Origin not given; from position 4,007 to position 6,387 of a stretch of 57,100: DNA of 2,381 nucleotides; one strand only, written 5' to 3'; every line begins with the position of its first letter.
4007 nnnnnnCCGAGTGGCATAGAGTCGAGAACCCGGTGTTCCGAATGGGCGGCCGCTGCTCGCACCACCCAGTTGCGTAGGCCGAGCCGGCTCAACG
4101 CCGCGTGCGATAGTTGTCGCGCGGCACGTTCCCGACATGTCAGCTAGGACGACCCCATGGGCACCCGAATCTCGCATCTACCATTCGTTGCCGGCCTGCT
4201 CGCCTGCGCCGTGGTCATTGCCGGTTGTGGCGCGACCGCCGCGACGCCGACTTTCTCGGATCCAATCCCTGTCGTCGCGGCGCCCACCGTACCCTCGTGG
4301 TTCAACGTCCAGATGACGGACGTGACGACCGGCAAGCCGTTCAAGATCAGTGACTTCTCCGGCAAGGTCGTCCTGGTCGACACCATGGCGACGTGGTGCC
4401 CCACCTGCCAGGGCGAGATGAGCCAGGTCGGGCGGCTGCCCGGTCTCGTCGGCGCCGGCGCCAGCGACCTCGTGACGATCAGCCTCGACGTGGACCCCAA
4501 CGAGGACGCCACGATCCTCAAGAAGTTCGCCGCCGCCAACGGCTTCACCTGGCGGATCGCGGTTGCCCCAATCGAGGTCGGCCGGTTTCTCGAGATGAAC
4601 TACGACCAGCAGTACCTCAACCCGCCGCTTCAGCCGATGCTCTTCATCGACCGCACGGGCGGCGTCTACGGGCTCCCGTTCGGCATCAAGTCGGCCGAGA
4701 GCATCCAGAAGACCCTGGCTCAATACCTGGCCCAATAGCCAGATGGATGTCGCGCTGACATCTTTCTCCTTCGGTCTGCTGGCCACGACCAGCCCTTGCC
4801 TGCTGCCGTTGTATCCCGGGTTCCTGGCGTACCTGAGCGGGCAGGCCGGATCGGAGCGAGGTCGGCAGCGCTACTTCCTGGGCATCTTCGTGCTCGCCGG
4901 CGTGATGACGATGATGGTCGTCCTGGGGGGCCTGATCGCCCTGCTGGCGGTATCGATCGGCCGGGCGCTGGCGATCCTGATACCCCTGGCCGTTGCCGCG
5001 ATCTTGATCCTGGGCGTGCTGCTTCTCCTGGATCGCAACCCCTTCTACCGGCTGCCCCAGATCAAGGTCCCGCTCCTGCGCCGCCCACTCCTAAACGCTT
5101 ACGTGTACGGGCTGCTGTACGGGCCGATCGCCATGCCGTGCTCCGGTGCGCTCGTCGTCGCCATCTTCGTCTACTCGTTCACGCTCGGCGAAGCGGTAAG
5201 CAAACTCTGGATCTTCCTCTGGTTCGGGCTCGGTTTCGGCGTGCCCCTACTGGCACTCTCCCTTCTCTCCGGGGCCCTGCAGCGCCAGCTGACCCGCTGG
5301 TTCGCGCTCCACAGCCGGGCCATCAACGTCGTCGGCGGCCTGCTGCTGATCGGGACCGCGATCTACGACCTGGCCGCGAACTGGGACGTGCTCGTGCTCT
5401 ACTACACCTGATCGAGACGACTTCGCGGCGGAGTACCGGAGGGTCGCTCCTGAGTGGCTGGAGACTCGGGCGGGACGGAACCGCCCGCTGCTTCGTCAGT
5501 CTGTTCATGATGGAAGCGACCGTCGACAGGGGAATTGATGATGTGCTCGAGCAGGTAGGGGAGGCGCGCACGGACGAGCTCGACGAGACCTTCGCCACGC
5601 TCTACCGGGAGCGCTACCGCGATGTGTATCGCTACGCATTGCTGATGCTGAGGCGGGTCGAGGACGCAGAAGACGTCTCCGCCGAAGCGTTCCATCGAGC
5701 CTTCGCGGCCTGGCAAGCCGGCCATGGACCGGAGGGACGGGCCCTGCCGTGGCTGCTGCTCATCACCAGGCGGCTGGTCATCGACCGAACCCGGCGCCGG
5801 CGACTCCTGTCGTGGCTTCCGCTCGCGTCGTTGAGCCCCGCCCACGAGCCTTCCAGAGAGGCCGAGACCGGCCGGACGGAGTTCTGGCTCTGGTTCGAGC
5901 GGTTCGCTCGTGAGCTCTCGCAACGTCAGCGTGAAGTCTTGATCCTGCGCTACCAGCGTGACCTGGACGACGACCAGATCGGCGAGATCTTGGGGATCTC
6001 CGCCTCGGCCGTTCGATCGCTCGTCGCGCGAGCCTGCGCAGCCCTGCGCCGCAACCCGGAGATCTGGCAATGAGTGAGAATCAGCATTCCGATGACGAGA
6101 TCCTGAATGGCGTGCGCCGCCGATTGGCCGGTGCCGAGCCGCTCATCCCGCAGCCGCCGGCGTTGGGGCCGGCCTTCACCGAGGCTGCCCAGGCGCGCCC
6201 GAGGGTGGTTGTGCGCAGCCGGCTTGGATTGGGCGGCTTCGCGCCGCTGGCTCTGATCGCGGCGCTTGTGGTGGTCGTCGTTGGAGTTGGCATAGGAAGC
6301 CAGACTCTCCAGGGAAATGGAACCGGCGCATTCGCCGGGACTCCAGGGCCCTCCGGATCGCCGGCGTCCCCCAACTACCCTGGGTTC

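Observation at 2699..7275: Self-contained cassette: M50 site-2 protease, TlpA-like thioredoxin, CcdA, ECF sigma and a SecD-P1 membrane partner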

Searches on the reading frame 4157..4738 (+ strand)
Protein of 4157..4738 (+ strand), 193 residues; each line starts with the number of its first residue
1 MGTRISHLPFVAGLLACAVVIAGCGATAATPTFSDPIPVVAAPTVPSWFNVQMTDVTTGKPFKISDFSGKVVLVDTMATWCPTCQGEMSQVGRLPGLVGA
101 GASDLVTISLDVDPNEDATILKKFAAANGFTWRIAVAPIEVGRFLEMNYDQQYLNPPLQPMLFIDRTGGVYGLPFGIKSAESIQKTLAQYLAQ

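Call 4: search_protein_families(library=pfam, proteins=[window:4157-4738:+], max_evalue=0.01)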
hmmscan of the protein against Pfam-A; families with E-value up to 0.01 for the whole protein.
window:4157-4738:+ (193 aa): 3 families
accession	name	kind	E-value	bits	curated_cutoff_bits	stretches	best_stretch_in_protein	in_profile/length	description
PF08534.16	Redoxin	-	2e-09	37.9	26.6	1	53-136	11-92/148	Redoxin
PF00578.27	AhpC-TSA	-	3.7e-06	27.3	26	1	56-135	12-87/124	AhpC/TSA family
PF02630.20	SCO1-SenC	-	0.00018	21.9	22.8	1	57-119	9-72/134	SCO1/SenC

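Call 6: search_protein_families(library=ncbifam, proteins=[window:4157-4738:+], max_evalue=0.01)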
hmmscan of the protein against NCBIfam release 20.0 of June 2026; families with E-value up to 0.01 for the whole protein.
window:4157-4738:+ (193 aa): 6 families
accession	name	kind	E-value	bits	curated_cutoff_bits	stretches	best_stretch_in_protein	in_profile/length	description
NF047696.1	ThlDiSintTplARhiz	equivalog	6.9e-11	42.3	230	1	57-116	85-144/219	thiol:disulfide interchange protein TlpA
NF002854.0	PRK03147.1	subfamily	2.3e-06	27.6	170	1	50-188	44-170/176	thiol-disulfide oxidoreductase ResA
NF041054.1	WAxxUGC_long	equivalog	0.00051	19.4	300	1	50-119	86-153/354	ResA-like WAxxUGC motif-containing protein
NF011941.0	PRK15412.1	equivalog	0.00086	18.9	359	1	68-94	67-93/185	thiol:disulfide interchange protein DsbE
NF041202.1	StoA_CxxC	exception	0.0012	18.7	210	1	58-136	42-117/163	endospore biogenesis thiol-disulfide oxidoreductase StoA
TIGR00385.1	dsbE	subfamily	0.0022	17.6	123.15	1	68-91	62-85/173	DsbE family thiol:disulfide interchange protein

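Call 32: find_homologous_proteins(query=window:4157-4738:+)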
Query window:4157-4738:+ (193 aa): 140 proteins with E <= 0.001 among 864 candidates; the best 120 are listed.
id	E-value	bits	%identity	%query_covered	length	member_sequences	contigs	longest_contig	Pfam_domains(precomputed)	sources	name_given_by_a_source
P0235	4.0e-121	420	96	100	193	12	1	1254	PF08534.17,PF00578.28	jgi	jgi:thiol-disulfide isomerase/thioredoxin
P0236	1.3e-116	406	94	100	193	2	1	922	PF08534.17,PF02630.21,PF00578.28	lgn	-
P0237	9.9e-116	403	93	100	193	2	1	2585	PF08534.17,PF02630.21,PF00578.28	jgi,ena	-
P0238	1.8e-115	402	92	100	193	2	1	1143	PF08534.17,PF00578.28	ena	-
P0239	2.8e-115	401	93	100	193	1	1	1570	PF08534.17,PF00578.28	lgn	-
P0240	4.2e-115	401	93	100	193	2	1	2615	PF08534.17,PF02630.21,PF00578.28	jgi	jgi:Uncharacterized protein SCO1/SenC/PrrC, involved in biogenesis of respiratory and photosynthetic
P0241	9.5e-115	399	92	100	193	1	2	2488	PF08534.17,PF00578.28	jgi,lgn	jgi:cytochrome oxidase Cu insertion factor (SCO1/SenC/PrrC family)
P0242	2.2e-114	398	91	100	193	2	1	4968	PF08534.17,PF00578.28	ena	-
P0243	3.0e-114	398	92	100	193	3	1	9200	PF08534.17,PF02630.21,PF00578.28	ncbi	ncbi:MAG TPA: TlpA family protein disulfide reductase [Candidatus Limnocylindrales bacterium]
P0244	5.3e-98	345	80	99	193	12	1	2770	PF08534.17,PF02630.21,PF00578.28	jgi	-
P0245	1.4e-97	343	79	99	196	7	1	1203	PF08534.17,PF02630.21,PF00578.28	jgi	jgi:cytochrome oxidase Cu insertion factor (SCO1/SenC/PrrC family)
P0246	2.6e-95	336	77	100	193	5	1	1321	PF08534.17,PF02630.21,PF00578.28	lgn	-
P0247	3.3e-94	332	85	86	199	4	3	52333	PF08534.17,PF00578.28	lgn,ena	-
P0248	5.0e-94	332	79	98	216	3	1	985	PF08534.17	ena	-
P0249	3.4e-91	323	76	98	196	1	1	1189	PF08534.17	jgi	jgi:cytochrome oxidase Cu insertion factor (SCO1/SenC/PrrC family)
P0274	1.0e-84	302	78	84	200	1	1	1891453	PF08534.17,PF00578.28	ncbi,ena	-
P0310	9.1e-73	263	65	98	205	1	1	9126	PF00578.28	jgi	jgi:thiol-disulfide isomerase/thioredoxin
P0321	7.9e-68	246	56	99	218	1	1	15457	PF08534.17,PF02630.21,PF00578.28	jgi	jgi:cytochrome oxidase Cu insertion factor (SCO1/SenC/PrrC family)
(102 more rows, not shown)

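Call 33: find_encoding_contigs(protein=P0243, flank=10000, max_places=2)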
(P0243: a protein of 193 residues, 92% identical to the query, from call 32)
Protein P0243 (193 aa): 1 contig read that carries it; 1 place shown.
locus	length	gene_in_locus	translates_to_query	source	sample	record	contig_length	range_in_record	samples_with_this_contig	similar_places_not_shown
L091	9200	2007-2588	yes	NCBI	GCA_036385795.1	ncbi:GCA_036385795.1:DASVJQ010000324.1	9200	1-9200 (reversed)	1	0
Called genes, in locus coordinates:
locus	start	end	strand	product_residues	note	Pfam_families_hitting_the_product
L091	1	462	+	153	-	PF02142:MGS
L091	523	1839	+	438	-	PF02163:Peptidase_M50 (weak)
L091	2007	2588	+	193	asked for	PF08534:Redoxin, PF00578:AhpC-TSA (weak), PF02630:SCO1-SenC (weak)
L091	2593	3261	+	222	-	PF02683:DsbD_TM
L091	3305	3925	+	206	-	PF04542:Sigma70_r2, PF08281:Sigma70_r4_2, PF04545:Sigma70_r4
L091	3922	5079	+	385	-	PF21760:SecD_1st (weak), PF22599:SecDF_P1_head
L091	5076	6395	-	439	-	PF07690:MFS_1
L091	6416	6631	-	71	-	-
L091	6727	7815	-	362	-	PF01022:HTH_5, PF09339:HTH_IclR (faint), PF12840:HTH_20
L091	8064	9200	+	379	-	PF00675:Peptidase_M16, PF05193:Peptidase_M16_C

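Call 34: find_encoding_contigs(protein=P0310, flank=10000, max_places=1)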
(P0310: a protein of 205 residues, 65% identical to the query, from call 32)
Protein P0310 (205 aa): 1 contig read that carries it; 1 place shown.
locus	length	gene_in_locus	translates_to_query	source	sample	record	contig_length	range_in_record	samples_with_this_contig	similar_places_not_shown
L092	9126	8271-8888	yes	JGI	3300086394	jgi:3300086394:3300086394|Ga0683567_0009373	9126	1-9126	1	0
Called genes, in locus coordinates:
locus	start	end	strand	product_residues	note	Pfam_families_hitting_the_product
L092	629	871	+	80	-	PF19891:DUF6364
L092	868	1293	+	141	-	PF01850:PIN, PF13470:PIN_3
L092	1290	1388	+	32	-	-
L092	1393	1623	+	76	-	PF09720:Unstab_antitox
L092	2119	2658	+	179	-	PF00293:NUDIX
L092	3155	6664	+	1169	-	PF25596:CPSase_L_D1, PF02786:CPSase_L_D2, PF02787:CPSase_L_D3, PF25596:CPSase_L_D1, PF02655:ATP-grasp_3 (weak), PF02786:CPSase_L_D2, PF15632:ATPgrasp_Ter, PF02142:MGS, +2 more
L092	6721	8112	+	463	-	-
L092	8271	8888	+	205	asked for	PF00578:AhpC-TSA (faint)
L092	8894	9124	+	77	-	?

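Call 35: find_encoding_contigs(protein=P0321, flank=10000, max_places=1)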
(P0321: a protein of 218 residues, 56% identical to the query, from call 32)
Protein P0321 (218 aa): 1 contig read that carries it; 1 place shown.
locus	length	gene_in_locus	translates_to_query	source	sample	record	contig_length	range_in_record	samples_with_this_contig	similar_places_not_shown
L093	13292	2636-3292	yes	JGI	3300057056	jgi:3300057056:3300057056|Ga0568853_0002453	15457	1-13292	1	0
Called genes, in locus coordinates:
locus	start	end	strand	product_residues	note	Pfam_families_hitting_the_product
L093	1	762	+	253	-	?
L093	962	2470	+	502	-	PF02163:Peptidase_M50 (weak)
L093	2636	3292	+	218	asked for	PF08534:Redoxin, PF00578:AhpC-TSA, PF02630:SCO1-SenC (weak)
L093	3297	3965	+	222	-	PF02683:DsbD_TM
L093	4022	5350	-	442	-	PF07690:MFS_1, PF12832:MFS_1_like, PF13347:MFS_2, PF12832:MFS_1_like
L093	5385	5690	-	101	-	-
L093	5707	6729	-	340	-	PF01022:HTH_5, PF12802:MarR_2 (weak), PF12840:HTH_20, PF13412:HTH_24 (weak), PF09339:HTH_IclR (weak)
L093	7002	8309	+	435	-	PF00675:Peptidase_M16, PF05193:Peptidase_M16_C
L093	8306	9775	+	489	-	PF00675:Peptidase_M16, PF05193:Peptidase_M16_C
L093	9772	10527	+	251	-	-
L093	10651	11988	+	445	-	PF07719:TPR_2 (faint), PF13432:TPR_16 (faint), PF01694:Rhomboid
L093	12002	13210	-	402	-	PF00535:Glycos_transf_2, PF13641:Glyco_tranf_2_3 (weak)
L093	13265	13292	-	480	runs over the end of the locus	PF00672:HAMP, PF00512:HisKA, PF02518:HATPase_c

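Call 66: find_encoding_contigs(protein=P0274, flank=8000, max_places=1)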
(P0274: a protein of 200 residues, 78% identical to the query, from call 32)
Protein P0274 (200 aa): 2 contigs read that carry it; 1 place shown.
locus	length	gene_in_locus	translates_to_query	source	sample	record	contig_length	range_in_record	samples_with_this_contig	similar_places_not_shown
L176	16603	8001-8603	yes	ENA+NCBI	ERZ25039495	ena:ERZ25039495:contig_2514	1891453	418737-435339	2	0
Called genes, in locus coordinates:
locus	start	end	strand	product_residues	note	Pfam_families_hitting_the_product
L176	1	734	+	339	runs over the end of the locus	PF16263:DUF4917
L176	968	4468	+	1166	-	PF25596:CPSase_L_D1, PF02786:CPSase_L_D2, PF02787:CPSase_L_D3, PF25596:CPSase_L_D1, PF02655:ATP-grasp_3 (weak), PF02786:CPSase_L_D2, PF15632:ATPgrasp_Ter, PF02142:MGS, +2 more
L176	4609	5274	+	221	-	PF08534:Redoxin, PF00578:AhpC-TSA (weak)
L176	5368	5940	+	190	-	PF04542:Sigma70_r2, PF08281:Sigma70_r4_2, PF04545:Sigma70_r4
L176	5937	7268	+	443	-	PF22599:SecDF_P1_head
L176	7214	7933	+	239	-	PF01476:LysM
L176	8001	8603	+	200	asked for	PF08534:Redoxin, PF00578:AhpC-TSA (weak)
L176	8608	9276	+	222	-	PF02683:DsbD_TM, PF13386:DsbD_2 (weak)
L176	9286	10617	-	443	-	PF07690:MFS_1, PF12832:MFS_1_like (weak), PF07690:MFS_1, PF12832:MFS_1_like (weak)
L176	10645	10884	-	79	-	-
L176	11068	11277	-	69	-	-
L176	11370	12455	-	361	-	PF01022:HTH_5, PF09339:HTH_IclR (weak), PF12840:HTH_20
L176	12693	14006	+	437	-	PF00675:Peptidase_M16, PF05193:Peptidase_M16_C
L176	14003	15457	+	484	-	PF00675:Peptidase_M16, PF05193:Peptidase_M16_C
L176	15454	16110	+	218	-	-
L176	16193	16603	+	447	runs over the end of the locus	PF07719:TPR_2 (faint), PF01694:Rhomboid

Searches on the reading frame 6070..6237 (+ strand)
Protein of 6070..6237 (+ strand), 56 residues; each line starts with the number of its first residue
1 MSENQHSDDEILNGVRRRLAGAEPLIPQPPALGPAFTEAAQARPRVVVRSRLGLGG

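Call 77: search_protein_representatives(protein=window:6070-6237:+)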
Query: 56 residues. Proteins with E-value up to 0.001 (for the whole library): 11; up to 1e-10: 4; up to 1e-30: 0. The best 11 are listed.
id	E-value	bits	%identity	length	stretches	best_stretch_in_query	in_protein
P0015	1.3e-23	97.3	91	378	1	1-55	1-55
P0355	9.2e-17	76.0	71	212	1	1-56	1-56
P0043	6.8e-16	73.2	84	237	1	1-45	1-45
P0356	3.3e-15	71.1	-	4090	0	-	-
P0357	4.3e-06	42.7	41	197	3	18-53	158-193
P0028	2.5e-05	40.3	50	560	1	2-55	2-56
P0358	4.1e-05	39.6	57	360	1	7-56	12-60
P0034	5.7e-05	39.2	59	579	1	7-56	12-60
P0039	1.2e-04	38.2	53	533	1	6-56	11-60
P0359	2.4e-04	37.2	42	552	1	5-56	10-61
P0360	4.5e-04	36.4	50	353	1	4-56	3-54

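Call 78: search_protein_families(library=pfam, proteins=[P0355, P0358, P0359, P0360, P0357], max_evalue=0.001)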
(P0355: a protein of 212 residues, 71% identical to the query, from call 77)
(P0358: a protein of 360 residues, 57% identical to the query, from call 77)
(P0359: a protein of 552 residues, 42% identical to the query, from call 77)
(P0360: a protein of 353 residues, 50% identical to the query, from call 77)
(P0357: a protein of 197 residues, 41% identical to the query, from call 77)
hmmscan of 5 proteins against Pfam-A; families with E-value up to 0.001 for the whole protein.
P0355 (212 aa): 0 families

P0358 (360 aa): 2 families
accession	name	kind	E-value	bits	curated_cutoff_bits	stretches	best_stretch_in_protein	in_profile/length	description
PF22599.2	SecDF_P1_head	-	6e-19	68.4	27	1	229-306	36-113/114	SecDF, P1 head subdomain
PF21760.3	SecD_1st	-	4.8e-11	42.4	27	1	120-175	2-57/60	Protein translocase subunit SecDF, P1 domain, N-terminal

P0359 (552 aa): 3 families
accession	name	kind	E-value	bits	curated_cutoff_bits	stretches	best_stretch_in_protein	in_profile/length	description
PF13462.12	Thioredoxin_4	-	1.7e-27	97.1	23.2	1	319-487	5-164/165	Thioredoxin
PF22599.2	SecDF_P1_head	-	5.3e-21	75.1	27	1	202-297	21-113/114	SecDF, P1 head subdomain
PF01323.26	DSBA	-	5.7e-10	39.7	25.6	1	330-474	1-177/191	DSBA-like thioredoxin domain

P0360 (353 aa): 2 families
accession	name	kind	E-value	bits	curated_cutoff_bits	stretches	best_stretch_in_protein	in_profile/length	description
PF22599.2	SecDF_P1_head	-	2.9e-21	75.9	27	1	209-303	21-113/114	SecDF, P1 head subdomain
PF21760.3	SecD_1st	-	2.1e-06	27.5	27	1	112-169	2-59/60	Protein translocase subunit SecDF, P1 domain, N-terminal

P0357 (197 aa): 1 family
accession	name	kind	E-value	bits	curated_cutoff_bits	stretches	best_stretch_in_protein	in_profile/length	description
PF08135.16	EPV_E5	-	9.5e-05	23.1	25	0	152-161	31-40/43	Major transforming protein E5 family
